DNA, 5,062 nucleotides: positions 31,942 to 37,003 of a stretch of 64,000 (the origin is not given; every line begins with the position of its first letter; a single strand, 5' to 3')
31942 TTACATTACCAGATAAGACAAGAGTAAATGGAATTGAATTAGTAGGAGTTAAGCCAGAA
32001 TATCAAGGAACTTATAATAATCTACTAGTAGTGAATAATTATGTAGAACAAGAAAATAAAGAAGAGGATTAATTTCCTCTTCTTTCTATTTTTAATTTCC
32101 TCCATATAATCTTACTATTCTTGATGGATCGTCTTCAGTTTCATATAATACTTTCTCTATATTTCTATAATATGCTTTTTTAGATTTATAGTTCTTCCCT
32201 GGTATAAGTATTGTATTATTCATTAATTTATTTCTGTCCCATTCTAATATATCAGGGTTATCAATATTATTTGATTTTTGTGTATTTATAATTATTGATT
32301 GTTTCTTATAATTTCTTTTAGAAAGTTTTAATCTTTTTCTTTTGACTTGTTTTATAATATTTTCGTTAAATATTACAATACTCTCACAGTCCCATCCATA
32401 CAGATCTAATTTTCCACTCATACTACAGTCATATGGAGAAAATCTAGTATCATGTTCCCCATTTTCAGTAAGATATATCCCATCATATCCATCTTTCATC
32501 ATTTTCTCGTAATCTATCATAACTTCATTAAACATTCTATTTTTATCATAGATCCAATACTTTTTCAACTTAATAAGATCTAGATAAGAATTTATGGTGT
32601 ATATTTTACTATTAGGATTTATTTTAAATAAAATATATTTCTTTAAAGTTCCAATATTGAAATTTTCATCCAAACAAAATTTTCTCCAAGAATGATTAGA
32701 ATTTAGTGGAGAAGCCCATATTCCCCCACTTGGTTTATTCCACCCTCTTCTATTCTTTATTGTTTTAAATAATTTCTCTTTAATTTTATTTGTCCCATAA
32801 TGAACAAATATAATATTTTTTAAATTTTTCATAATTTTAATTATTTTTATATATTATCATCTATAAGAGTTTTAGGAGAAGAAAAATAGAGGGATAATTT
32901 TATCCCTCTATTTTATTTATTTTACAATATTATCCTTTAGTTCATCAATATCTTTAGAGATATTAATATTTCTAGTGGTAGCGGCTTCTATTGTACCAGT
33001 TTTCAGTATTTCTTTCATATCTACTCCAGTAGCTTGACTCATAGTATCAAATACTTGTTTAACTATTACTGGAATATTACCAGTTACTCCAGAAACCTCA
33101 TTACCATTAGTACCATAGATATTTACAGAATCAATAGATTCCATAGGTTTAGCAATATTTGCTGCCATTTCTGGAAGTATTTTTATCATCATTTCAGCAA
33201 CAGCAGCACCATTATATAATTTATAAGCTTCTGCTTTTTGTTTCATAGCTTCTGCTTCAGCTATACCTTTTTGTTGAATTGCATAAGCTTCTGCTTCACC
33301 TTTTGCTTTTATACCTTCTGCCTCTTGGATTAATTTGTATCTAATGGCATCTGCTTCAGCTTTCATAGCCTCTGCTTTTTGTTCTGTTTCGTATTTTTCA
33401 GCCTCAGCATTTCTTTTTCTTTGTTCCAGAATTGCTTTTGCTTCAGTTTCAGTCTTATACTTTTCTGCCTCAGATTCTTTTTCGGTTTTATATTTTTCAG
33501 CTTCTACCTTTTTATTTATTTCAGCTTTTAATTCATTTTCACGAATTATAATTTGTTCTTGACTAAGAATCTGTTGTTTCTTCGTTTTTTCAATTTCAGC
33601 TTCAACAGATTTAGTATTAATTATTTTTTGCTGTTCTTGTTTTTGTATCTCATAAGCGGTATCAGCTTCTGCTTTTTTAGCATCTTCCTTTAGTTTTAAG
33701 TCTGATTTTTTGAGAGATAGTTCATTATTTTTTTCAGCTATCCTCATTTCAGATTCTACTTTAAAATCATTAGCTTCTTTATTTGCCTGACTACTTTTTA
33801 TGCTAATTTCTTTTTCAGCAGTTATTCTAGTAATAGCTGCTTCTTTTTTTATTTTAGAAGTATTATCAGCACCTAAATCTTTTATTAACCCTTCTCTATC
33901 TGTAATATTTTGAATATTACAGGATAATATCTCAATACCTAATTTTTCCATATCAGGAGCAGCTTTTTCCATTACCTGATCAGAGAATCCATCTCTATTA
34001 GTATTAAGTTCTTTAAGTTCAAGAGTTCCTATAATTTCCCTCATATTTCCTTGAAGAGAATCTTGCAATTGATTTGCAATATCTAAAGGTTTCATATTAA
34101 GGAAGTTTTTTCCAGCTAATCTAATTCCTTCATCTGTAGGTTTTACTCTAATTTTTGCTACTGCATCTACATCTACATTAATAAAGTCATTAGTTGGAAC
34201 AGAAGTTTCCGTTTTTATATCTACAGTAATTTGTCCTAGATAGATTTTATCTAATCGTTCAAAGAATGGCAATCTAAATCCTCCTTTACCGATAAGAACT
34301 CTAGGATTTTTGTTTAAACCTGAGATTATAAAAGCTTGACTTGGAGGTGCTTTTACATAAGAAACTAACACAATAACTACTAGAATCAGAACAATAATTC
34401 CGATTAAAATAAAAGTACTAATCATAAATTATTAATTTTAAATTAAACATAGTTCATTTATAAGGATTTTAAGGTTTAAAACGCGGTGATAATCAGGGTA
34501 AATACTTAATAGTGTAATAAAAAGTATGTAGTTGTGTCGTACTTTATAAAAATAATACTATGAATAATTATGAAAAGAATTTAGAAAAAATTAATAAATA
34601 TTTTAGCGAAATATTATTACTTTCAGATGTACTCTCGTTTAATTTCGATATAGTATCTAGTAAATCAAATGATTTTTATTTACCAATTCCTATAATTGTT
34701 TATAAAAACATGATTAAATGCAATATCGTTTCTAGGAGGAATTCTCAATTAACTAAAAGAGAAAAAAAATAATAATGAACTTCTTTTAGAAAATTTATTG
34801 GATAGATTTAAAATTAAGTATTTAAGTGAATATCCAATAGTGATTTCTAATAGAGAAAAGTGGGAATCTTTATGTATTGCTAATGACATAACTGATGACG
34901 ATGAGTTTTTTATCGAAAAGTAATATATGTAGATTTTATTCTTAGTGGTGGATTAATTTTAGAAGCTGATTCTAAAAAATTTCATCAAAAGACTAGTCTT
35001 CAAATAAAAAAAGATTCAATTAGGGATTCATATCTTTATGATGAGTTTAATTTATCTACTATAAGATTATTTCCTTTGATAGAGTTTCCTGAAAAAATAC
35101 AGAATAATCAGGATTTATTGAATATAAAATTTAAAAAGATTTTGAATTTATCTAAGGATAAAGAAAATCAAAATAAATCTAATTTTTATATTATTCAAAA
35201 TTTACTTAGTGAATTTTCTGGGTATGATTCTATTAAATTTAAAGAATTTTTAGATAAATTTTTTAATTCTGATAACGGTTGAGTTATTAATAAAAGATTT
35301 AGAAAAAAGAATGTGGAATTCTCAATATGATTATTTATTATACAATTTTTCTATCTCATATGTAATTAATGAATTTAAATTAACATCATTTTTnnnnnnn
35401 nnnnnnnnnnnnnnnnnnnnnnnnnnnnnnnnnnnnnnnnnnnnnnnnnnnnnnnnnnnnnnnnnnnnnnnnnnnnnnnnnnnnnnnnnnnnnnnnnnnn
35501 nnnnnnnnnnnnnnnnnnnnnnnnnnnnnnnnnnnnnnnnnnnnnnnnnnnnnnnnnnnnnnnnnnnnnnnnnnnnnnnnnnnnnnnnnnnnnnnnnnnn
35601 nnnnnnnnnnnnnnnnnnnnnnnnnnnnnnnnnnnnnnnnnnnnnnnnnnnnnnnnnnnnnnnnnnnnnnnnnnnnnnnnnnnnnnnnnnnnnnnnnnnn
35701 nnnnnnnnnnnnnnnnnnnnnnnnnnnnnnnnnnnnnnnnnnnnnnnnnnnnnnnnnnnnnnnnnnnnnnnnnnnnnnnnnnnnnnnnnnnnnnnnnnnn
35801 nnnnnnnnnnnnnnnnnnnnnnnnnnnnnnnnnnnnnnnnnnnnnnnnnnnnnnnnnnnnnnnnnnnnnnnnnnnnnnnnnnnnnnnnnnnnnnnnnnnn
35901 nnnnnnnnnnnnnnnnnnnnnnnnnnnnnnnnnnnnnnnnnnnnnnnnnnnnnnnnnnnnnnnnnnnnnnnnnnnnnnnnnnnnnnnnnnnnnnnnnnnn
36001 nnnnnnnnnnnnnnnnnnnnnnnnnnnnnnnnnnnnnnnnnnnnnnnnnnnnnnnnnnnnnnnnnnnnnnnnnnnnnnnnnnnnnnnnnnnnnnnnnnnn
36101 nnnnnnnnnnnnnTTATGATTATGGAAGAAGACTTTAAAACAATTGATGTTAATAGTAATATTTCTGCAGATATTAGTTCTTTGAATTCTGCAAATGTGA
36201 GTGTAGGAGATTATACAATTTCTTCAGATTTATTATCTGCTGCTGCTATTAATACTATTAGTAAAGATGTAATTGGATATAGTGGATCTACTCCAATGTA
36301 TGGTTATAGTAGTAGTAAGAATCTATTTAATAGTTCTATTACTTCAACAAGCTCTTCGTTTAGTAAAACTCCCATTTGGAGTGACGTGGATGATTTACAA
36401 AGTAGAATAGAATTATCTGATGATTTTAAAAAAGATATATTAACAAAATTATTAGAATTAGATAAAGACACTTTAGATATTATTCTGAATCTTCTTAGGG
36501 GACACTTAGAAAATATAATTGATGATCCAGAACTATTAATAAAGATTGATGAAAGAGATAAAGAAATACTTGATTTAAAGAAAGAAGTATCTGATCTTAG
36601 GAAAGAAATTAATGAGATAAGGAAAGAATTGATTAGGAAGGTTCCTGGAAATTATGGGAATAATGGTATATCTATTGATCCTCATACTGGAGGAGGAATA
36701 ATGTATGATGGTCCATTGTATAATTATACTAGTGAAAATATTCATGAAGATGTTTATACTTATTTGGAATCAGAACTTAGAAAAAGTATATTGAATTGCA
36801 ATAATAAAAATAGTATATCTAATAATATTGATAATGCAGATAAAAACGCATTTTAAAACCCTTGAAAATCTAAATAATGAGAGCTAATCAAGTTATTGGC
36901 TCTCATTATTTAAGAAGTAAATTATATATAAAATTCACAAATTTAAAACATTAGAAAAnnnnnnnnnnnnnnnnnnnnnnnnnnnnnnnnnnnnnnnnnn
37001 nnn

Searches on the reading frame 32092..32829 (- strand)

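Call 10: search_protein_families(library=phrogs, proteins=[window:32092-32829:-], max_evalue=0.00001)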
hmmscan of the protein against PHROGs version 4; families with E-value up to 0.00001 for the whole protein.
window:32092-32829:- (245 aa): 1 family
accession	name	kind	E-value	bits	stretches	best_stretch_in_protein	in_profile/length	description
phrog_8582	-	unknown function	7.5e-09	36.6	1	30-164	31-150/151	-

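Call 36: search_protein_families(library=pfam, proteins=[window:32092-32829:-], max_evalue=0.01)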
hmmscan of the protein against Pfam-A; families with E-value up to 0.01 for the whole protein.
window:32092-32829:- (245 aa): 0 families

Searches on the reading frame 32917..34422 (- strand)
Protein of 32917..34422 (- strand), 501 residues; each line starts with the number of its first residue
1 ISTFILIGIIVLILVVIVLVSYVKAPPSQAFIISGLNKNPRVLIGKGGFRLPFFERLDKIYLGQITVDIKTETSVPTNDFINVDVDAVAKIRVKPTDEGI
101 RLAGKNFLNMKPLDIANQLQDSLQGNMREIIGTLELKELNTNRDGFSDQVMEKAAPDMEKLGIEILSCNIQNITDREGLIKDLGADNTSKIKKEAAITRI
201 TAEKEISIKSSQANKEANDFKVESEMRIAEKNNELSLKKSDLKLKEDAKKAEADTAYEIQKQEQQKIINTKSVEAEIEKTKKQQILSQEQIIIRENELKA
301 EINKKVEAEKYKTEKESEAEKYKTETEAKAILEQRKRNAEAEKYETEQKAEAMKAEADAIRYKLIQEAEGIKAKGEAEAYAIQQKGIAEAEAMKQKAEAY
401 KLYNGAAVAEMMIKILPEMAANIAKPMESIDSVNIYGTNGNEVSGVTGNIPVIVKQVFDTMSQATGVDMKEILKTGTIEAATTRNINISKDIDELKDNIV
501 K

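Call 10: search_protein_families(library=phrogs, proteins=[window:32917-34422:-], max_evalue=0.00001)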
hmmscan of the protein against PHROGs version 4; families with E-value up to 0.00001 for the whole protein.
window:32917-34422:- (501 aa): 0 families

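Call 36: search_protein_families(library=pfam, proteins=[window:32917-34422:-], max_evalue=0.01)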
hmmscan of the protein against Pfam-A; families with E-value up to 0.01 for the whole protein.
window:32917-34422:- (501 aa): 3 families
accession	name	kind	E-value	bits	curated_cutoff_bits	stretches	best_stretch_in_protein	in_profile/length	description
PF01145.31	Band_7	-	1.9e-22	80.6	23.6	1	24-203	2-175/176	SPFH domain / Band 7 family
PF15975.10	Flot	-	2e-09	38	27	1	377-463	11-107/124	Flotillin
PF13421.11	Band_7_1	-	0.0021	18.1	24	1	102-181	121-201/211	SPFH domain-Band 7 family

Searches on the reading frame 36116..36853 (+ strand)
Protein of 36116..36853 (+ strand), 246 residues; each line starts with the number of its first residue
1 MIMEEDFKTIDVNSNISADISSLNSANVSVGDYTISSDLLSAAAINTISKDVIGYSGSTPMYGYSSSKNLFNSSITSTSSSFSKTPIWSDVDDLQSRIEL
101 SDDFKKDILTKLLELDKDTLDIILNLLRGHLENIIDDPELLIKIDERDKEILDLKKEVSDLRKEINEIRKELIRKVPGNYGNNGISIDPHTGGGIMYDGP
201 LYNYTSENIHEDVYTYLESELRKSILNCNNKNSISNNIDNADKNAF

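Call 36: search_protein_families(library=pfam, proteins=[window:36116-36853:+], max_evalue=0.01)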
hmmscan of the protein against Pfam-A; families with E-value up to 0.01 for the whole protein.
window:36116-36853:+ (246 aa): 1 family
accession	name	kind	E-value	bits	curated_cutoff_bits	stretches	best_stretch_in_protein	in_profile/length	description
PF25541.1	TBCA_PH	-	0.0023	18.1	27.8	1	111-174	27-89/139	PH domain-containing proteins, TBCA domain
